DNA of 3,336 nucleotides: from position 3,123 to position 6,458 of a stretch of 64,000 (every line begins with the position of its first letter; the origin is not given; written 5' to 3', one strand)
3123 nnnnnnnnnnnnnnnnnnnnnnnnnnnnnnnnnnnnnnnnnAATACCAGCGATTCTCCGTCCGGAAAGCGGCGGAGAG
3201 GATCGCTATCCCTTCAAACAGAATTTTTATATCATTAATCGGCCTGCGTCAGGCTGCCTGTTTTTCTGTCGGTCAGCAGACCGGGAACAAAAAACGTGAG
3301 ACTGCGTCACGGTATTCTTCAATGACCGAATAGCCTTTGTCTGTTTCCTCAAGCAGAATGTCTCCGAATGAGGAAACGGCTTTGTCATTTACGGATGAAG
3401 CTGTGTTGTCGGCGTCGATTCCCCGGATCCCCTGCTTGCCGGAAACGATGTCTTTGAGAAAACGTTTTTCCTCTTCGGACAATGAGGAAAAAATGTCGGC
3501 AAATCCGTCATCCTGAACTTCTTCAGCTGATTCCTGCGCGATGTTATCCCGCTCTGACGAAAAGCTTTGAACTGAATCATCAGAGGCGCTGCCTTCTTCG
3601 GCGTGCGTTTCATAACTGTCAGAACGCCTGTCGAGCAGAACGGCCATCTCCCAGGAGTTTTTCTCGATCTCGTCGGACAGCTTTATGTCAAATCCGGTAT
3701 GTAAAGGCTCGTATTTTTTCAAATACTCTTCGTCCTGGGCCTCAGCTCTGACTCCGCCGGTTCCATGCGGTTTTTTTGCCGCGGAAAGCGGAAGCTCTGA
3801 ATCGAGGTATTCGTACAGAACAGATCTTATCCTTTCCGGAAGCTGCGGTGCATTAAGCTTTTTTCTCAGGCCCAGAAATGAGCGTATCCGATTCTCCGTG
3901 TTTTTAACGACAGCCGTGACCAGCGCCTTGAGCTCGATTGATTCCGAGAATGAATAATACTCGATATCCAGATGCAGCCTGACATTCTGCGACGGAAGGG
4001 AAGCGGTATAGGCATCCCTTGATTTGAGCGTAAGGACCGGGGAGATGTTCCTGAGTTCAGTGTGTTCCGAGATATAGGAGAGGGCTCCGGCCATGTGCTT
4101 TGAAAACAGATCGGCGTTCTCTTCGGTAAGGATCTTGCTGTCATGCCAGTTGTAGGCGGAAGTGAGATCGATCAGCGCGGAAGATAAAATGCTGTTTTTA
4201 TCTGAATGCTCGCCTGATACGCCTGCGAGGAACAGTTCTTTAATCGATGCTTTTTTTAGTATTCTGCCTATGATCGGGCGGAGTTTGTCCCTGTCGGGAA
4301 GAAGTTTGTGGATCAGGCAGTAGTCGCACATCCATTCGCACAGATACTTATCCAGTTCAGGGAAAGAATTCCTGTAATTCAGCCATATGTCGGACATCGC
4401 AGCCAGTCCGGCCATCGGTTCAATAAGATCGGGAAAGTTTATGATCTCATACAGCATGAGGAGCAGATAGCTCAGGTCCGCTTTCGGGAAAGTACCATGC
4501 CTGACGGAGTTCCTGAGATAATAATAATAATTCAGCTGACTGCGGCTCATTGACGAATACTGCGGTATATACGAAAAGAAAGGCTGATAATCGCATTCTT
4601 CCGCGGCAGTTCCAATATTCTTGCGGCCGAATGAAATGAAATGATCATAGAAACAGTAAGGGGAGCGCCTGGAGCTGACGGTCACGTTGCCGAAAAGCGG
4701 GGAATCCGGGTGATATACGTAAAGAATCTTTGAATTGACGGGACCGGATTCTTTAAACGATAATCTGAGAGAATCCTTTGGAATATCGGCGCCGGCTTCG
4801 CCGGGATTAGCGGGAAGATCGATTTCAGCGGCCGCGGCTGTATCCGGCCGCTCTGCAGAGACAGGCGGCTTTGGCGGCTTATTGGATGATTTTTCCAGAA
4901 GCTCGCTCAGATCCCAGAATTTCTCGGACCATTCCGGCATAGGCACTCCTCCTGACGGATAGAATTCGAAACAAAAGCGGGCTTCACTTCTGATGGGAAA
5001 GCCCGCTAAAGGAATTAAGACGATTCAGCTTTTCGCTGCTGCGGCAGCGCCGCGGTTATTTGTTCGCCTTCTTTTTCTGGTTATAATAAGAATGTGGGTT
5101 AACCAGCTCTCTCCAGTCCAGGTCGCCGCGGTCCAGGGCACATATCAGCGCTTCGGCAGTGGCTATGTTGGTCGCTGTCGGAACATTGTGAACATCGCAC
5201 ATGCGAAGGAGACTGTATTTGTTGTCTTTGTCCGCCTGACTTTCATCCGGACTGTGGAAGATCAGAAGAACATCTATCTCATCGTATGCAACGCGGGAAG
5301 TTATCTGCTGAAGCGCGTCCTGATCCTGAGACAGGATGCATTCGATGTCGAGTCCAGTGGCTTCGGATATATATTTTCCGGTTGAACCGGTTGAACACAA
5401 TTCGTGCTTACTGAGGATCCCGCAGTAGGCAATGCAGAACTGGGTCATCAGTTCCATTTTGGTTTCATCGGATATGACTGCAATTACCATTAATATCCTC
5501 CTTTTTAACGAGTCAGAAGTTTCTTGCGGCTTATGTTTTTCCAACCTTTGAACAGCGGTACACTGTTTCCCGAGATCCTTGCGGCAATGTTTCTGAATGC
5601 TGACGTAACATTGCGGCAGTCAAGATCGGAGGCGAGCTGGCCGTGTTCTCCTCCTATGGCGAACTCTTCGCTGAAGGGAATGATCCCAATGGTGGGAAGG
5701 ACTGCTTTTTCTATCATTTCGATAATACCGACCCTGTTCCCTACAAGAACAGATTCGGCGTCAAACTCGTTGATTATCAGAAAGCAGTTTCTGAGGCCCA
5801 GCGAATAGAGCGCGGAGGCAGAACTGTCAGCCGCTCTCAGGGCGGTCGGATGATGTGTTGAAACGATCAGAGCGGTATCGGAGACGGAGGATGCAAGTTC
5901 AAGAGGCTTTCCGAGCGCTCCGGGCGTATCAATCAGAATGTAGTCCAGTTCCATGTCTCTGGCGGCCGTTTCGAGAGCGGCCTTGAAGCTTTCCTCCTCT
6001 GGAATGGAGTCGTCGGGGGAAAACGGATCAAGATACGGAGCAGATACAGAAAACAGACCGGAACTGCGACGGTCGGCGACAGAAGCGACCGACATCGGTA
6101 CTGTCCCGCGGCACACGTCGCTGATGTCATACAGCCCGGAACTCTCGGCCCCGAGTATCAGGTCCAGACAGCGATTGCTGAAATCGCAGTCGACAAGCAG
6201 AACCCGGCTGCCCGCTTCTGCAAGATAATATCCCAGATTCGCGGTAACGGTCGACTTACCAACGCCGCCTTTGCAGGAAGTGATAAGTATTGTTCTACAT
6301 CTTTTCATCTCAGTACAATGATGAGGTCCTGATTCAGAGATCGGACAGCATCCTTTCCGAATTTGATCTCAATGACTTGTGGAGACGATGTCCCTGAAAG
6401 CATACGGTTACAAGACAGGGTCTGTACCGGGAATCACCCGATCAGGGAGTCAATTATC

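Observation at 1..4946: Shango-type (TerB protein - ATPase - helicase) three-gene defence operon in a Clostridial chromosome, cut by the window edge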

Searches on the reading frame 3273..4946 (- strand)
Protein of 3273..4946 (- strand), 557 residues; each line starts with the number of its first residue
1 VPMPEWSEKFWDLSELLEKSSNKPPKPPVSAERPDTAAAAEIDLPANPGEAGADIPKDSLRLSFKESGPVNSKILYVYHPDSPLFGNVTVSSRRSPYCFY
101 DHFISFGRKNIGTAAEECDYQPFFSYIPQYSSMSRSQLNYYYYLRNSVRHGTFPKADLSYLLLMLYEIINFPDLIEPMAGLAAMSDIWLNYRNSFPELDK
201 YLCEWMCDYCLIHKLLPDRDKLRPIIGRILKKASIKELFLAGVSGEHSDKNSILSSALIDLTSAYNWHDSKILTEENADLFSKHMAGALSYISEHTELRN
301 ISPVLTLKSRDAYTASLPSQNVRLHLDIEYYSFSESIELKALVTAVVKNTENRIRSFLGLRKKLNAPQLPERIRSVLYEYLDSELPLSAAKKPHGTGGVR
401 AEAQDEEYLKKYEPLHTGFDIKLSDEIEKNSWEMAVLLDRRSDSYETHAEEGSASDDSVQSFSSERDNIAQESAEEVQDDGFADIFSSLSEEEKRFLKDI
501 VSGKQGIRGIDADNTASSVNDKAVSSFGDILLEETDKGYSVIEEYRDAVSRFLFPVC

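Call 7: search_protein_families(library=pfam, proteins=[window:3273-4946:-], max_evalue=0.01)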
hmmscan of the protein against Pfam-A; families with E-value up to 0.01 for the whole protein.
window:3273-4946:- (557 aa): 2 families
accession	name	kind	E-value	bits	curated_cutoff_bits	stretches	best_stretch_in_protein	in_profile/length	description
PF13208.11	TerB_N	-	4.8e-14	53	25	1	116-218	45-140/207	TerB N-terminal domain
PF15615.11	TerB_C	-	3.8e-05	24.4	26.3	1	458-549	48-147/148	TerB-C domain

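Call 8: search_protein_families(library=padloc, proteins=[window:3273-4946:-], max_evalue=0.01)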
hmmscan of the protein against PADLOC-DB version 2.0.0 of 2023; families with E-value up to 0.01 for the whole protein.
window:3273-4946:- (557 aa): 1 family
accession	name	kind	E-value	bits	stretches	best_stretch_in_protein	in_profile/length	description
PDLC03958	SngA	-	9.9e-42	142.2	1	103-550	83-524/528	-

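Call 9: search_protein_families(library=ncbifam, proteins=[window:3273-4946:-], max_evalue=0.01)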
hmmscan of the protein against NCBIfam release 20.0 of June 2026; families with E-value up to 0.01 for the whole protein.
window:3273-4946:- (557 aa): 0 families

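Call 45: find_homologous_proteins(query=window:3273-4940:-, max_evalue=0.00001)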
Query window:3273-4940:- (555 aa): 47 proteins with E <= 0.00001 among 8000 candidates.
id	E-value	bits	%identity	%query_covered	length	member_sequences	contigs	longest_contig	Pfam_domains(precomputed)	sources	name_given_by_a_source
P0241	0.0e+0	1209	97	100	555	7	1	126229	PF13208.12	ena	-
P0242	1.7e-290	983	79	100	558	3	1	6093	PF13208.12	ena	-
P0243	5.4e-135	470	45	97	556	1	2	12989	PF13208.12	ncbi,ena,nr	ncbi:MAG: TerB N-terminal domain-containing protein [Clostridia bacterium]|nr:TerB N-terminal domain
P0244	3.2e-126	441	43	97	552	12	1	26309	PF13208.12,PF15615.12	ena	-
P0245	5.7e-122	427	41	98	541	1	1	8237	PF13208.12,PF15615.12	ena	-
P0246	4.7e-121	424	41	98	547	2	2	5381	PF13208.12,PF15615.12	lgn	-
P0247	3.8e-120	421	44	86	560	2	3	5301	PF13208.12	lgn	-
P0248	4.8e-116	407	39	98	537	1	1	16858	PF13208.12,PF15615.12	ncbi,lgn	-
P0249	9.4e-113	396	40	98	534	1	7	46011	PF13208.12,PF15615.12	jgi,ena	-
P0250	2.2e-80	289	33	98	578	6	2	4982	PF13208.12,PF15615.12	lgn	-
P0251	6.6e-79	285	35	89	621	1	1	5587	PF13208.12,PF15615.12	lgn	-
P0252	2.7e-76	276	31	97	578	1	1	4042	PF13208.12,PF15615.12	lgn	-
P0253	1.2e-75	274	34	86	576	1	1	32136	PF13208.12,PF15615.12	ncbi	-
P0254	3.9e-75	272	32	98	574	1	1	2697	PF13208.12,PF15615.12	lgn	-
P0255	6.1e-75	271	31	98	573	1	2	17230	PF13208.12,PF15615.12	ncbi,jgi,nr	ncbi:MAG: hypothetical protein E7632_04535 [Ruminococcaceae bacterium]|nr:hypothetical protein [Osci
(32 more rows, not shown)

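Call 46: find_encoding_contigs(protein=P0241, flank=10000, max_places=3)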
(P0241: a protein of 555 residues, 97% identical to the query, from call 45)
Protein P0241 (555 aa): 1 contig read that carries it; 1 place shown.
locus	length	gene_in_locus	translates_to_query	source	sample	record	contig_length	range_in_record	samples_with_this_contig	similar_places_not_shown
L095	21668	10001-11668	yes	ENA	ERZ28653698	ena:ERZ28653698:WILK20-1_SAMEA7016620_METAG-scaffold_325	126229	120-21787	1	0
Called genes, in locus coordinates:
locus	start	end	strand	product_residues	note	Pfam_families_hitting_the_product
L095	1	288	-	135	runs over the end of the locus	?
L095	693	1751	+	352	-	PF01408:GFO_IDH_MocA, PF22725:GFO_IDH_MocA_C3, PF02894:GFO_IDH_MocA_C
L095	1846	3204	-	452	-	PF13204:Apiosidase, PF12904:Collagen_bind_2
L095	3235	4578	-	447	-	PF13204:Apiosidase, PF12904:Collagen_bind_2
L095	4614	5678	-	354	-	PF00365:PFK, PF01513:NAD_kinase (weak)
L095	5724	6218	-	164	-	PF02464:CinA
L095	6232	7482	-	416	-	PF00464:SHMT, PF01212:Beta_elim_lyase (weak), PF01053:Cys_Met_Meta_PP (faint), PF00155:Aminotran_1_2, PF01041:DegT_DnrJ_EryC1 (weak)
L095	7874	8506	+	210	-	PF00657:Lipase_GDSL, PF13472:Lipase_GDSL_2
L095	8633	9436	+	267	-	PF00142:Fer4_NifH, PF01656:CbiA, PF02374:ArsA_ATPase (weak), PF06564:CBP_BcsQ (faint), PF09140:MipZ (faint), PF10609:ParA, PF13614:AAA_31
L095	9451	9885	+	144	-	PF02142:MGS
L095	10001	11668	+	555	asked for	PF13208:TerB_N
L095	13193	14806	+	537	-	PF00271:Helicase_C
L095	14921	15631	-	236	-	PF13263:PHP_C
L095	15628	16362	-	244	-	PF02811:PHP (weak)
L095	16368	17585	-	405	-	-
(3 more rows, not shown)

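Call 51: search_solved_structures(query=A1, max_evalue=1)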
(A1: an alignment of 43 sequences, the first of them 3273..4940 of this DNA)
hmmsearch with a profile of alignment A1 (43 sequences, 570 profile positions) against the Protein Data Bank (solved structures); distinct sequences matched with E-value up to 1: 0.

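Call 61: predict_structure(alignment_id=A1)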
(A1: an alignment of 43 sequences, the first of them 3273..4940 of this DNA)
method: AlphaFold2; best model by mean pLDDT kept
length: 555 residues; sequences in the alignment: 43
mean_pLDDT: 80.4   pTM: 0.60
mean pLDDT of the five models: 80.4, 78.2, 78.1, 77.6, 76.7
residues with pLDDT >= 90: 315; 70-90: 88; 50-70: 60; < 50: 92
segments of 3 or more residues with pLDDT < 50: 15-22, 24-66, 393-400, 444-475
pLDDT, mean of each block of 10 residues (from residue 1): 54 50 45 40 39 37 50 94 94 79 91 96 92 97 96 98 94 96 98 96 96 93 92 91 69 89 91 93 94 81 93 73 94 90 96 93 91 96 79 47 63 70 90 80 48 37 38 56 95 97 87 97 95 94 94 81
secondary structure, 60 per line:
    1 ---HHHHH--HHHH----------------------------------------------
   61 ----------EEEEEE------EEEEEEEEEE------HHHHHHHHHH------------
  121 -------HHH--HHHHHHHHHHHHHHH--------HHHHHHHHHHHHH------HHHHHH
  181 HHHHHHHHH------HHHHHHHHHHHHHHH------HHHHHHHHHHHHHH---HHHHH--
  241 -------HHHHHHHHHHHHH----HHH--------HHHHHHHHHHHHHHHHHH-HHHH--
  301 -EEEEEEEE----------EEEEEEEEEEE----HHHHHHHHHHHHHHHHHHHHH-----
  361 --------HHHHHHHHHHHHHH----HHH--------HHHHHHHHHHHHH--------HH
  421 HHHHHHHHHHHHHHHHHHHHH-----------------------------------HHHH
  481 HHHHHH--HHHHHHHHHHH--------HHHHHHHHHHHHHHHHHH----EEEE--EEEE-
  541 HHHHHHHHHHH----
elements in order: H4-8 H11-14 E71-76 E83-92 H99-108 H133-147 H156-168 H175-189 H196-210 H217-230 H234-238 H248-260 H276-293 H295-298 E302-309 E320-330 H335-355 H369-382 H398-410 H419-441 H477-486 H489-499 H508-525 E530-533 E536-539 H541-551

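Call 63: fold_search(model_id=the predicted structure, library=pdb)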
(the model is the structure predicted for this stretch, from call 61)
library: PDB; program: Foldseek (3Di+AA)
matches with E <= 10: 140; with E <= 0.001: 0
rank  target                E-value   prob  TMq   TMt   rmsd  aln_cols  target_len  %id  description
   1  6izy                  8.5e-01  0.06  0.10  0.10  20.1       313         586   12  The RNA-dependent RNA polymerase domain of dengue 2 NS5 (released 2019-12-25)
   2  4pwx_E                9.9e-01  0.06  0.11  0.17  18.1       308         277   14  Crystal structure of an ATP-bound Get3-Get4-Get5 complex from S.cerevisiae (released 2014-04-09)
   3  4pwx_C                1.2e+00  0.06  0.11  0.17  18.1       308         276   14  Crystal structure of an ATP-bound Get3-Get4-Get5 complex from S.cerevisiae (released 2014-04-09)
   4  2p9k_D                1.2e+00  0.03  0.07  0.10  22.1       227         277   10  Crystal structure of bovine Arp2/3 complex co-crystallized with ATP and crosslinked with glutaraldehyde (released 2007-05-29)
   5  6izx                  1.2e+00  0.04  0.09  0.09  20.0       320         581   12  The RNA-dependent RNA polymerase domain of dengue 2 NS5, bound with RK-0404678 (released 2019-12-25)
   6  3ueb_B                1.6e+00  0.15  0.09  0.36  12.2        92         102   13  Crystal structure of TON_0450 from Thermococcus onnurineus NA1 (released 2012-10-10)
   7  9qpq_P                1.8e+00  0.06  0.06  0.17  17.9       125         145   11  The structure of the COPI leaf bound to GOLPH3 (released 2025-10-22)
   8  7i2v                  1.8e+00  0.05  0.09  0.09  18.4       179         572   12  Group deposition for crystallographic fragment screening of the NS5 RNA-dependent RNA polymerase from Dengue virus serot (released 2025-04-02)
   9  3lku_A                2.0e+00  0.06  0.13  0.21  16.2       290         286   12  Crystal structure of S. cerevisiae Get4 in complex with an N-terminal fragment of Get5 (released 2010-06-23)
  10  7xd8_M                2.0e+00  0.04  0.09  0.08  18.6       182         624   14  Crystal Structure of Dengue Virus Serotype 2 (DENV2) Polymerase Elongation Complex (Native Form) (released 2022-12-21)
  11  8wu2_B                2.2e+00  0.02  0.07  0.07  21.0       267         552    8  Crystal structure of RNA-dependent RNA polymerases from Jingmen tick virus (released 2024-02-07)
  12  7hkf                  2.4e+00  0.03  0.10  0.09  18.8       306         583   10  Group deposition for crystallographic fragment screening of the NS5 RNA-dependent RNA polymerase from Dengue virus serot (released 2024-10-30)
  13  4v0r                  2.5e+00  0.02  0.09  0.07  18.7       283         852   14  DENGUE VIRUS FULL LENGTH NS5 COMPLEXED WITH GTP AND SAH (released 2015-01-28)
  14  7i2j                  2.6e+00  0.03  0.09  0.09  18.0       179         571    8  Group deposition for crystallographic fragment screening of the NS5 RNA-dependent RNA polymerase from Dengue virus serot (released 2025-04-02)
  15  7hke                  2.6e+00  0.03  0.10  0.09  18.8       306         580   10  Group deposition for crystallographic fragment screening of the NS5 RNA-dependent RNA polymerase from Dengue virus serot (released 2024-10-30)
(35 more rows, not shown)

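Call 67: search_protein_families(library=pfam, proteins=[window:3273-4940:-], max_evalue=10)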
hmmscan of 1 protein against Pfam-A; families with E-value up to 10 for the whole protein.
window:3273-4940:- (555 aa): 2 families
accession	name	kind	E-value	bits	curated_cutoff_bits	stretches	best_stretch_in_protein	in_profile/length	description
PF13208.11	TerB_N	-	4.8e-14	53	25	1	114-216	45-140/207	TerB N-terminal domain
PF15615.11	TerB_C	-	3.8e-05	24.4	26.3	1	456-547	48-147/148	TerB-C domain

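Call 75: search_protein_representatives(alignment_id=A1)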
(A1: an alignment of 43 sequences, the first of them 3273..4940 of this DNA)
Query: 43 sequences, 570 profile positions. Proteins with E-value up to 0.001 (for the whole library): 3705; up to 1e-10: 2566; up to 1e-30: 1110. The best 150 are listed.
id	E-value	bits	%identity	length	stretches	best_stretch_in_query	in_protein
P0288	8.6e-225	764.2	-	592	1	1-569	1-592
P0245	9.1e-199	678.3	-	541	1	3-569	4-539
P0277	9.1e-191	651.9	-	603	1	3-569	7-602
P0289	2.6e-188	643.8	-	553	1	1-565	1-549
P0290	4.0e-180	616.7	-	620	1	6-569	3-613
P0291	2.7e-179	614.0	-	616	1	9-565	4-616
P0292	8.1e-179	612.4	-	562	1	5-569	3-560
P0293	7.3e-177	606.0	-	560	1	4-569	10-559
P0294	1.4e-176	605.0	-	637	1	1-569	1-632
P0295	4.5e-176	603.4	-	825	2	46-568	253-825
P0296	2.6e-175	600.8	-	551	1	4-569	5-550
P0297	3.9e-174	597.0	-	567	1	3-569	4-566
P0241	1.7e-173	594.8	-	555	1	10-568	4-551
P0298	5.9e-173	593.0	-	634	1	5-568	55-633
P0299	4.7e-172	590.1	-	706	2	11-489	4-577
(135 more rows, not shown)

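Call 88: search_dna_similar(query=window:3273-4940:-, collection=plasmids, mode=protein, max_evalue=0.00001, max_rows=15)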
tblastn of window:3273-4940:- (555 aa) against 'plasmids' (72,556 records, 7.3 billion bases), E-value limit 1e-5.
Records with a match: 4; places in all: 4; records where one place covers at least 80% of the query: 0.
Best place of each record, by identity: <60% 4.
By first word of the organism name: Paenibacillus 2; Bacillus 2.
By predicted mobility (MOB-suite, as given by PLSDB): non-mobilizable 4.
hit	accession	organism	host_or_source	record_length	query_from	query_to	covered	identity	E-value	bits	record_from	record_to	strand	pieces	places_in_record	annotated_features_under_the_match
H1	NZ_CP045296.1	Paenibacillus cellulositrophicus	cell culture,Thai soil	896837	103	391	52%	27.2%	4e-25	118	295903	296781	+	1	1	TerB N-terminal domain-containing protein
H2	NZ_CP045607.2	Bacillus cereus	Whole organism,soil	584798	99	409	56%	21.0%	7e-7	60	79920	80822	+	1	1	TerB N-terminal domain-containing protein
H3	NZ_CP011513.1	Paenibacillus peoriae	cell culture,soil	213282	97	213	21%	31.6%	2e-11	75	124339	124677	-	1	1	TerB N-terminal domain-containing protein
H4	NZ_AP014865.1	Bacillus thuringiensis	-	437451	77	206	23%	26.2%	9e-9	66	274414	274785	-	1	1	TerB N-terminal domain-containing protein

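Call 89: search_dna_similar(query=window:3273-4940:-, collection=phages, mode=protein, max_evalue=0.00001, max_rows=15)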
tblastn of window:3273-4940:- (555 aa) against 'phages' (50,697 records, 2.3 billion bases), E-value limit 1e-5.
No match.

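Call 90: get_annotated_region(hit=H1, flank=6000)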
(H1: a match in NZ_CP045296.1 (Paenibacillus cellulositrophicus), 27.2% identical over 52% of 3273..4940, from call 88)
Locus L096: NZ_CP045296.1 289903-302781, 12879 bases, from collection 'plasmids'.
description: Paenibacillus cellulositrophicus strain KACC 16577 plasmid unnamed1, complete sequence
organism: Paenibacillus cellulositrophicus (NCBI taxid 562959)
taxonomy: Bacteria; Bacillota; Bacilli; Bacillales; Paenibacillaceae; Paenibacillus; Paenibacillus cellulositrophicus
host: -; source: cell culture,Thai soil; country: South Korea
typing (MOB-suite, as given by PLSDB): non-mobilizable
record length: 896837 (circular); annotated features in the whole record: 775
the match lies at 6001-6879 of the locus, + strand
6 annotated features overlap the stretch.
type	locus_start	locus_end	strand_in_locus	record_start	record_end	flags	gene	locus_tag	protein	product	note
CDS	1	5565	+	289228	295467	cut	-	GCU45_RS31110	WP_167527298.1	S-layer homology domain-containing protein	-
CDS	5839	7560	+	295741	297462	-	-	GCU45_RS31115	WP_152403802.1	TerB N-terminal domain-containing protein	-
CDS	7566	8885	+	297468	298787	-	-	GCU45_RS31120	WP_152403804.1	ATP-binding protein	-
CDS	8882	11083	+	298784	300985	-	-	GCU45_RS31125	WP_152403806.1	DEAD/DEAH box helicase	-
CDS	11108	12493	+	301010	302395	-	-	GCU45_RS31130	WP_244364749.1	hypothetical protein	-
CDS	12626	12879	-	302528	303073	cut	-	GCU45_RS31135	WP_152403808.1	TetR/AcrR family transcriptional regulator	GO:0006355 - regulation of DNA-templated transcription [Evidence IEA]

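Call 105: find_related_loci(query=A1, collection=viral_contigs, flank=6000)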
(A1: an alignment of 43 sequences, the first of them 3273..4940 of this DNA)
Query A1 (555 aa) in viral_contigs; peptide patterns used: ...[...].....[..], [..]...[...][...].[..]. (x = any residue, [..] = any of these).
13 stretches matched a pattern, but none encodes a relative of the query by tblastn (E <= 1e-3).

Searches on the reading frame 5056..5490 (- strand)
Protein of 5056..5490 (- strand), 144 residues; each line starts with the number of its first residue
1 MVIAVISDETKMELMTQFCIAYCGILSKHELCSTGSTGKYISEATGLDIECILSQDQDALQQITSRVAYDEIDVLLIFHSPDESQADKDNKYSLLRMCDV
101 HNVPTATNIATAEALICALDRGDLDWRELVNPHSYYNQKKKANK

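Call 43: search_protein_families(library=pfam, proteins=[window:5056-5490:-], max_evalue=0.001)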
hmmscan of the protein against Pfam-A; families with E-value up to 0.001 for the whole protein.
window:5056-5490:- (144 aa): 1 family
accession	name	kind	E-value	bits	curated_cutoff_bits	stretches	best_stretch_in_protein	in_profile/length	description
PF02142.27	MGS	-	3.4e-09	37.2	24.1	1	28-107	13-94/94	MGS-like domain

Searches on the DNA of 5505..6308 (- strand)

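Call 56: search_rna_families(source=L081, start=6100, end=6624, threshold=evalue, max_evalue=0.1)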
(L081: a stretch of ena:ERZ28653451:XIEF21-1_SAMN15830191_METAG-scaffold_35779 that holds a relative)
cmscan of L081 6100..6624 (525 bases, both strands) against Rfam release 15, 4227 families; matches with E-value up to 0.1: 0.
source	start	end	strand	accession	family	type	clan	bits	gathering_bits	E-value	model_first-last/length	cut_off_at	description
